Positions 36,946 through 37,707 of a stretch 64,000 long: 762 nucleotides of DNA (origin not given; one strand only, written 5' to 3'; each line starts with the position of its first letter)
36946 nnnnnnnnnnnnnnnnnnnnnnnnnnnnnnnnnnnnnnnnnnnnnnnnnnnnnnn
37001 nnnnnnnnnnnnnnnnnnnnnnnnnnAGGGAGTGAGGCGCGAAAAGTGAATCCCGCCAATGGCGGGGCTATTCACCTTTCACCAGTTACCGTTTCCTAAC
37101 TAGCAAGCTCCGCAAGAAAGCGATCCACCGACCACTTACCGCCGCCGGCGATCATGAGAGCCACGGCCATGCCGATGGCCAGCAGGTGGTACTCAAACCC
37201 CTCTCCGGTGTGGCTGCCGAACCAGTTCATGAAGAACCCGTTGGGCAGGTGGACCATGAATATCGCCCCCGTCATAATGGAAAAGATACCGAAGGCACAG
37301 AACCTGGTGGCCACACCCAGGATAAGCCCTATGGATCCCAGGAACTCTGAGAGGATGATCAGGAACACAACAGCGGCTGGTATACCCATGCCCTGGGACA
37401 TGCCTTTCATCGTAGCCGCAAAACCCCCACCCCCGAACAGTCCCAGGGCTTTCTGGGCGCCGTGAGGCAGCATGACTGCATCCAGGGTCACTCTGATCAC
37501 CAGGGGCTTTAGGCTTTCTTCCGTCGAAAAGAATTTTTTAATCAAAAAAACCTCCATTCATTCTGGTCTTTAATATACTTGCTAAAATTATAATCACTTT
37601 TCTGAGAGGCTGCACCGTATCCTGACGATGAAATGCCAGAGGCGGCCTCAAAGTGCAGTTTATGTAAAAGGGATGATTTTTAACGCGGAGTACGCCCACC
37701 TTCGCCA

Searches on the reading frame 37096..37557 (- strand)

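Call 64: search_protein_families(library=pfam, proteins=[window:37096-37557:-], max_evalue=0.0001)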
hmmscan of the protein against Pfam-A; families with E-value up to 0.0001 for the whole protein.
window:37096-37557:- (153 aa): 2 families
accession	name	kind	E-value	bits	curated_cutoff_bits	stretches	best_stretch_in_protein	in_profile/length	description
PF07681.17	DoxX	-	4.7e-16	59.6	23.6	1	19-103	3-84/85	DoxX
PF04173.18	DoxD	-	3.8e-06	27.4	22.7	1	62-149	64-145/167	TQO small subunit DoxD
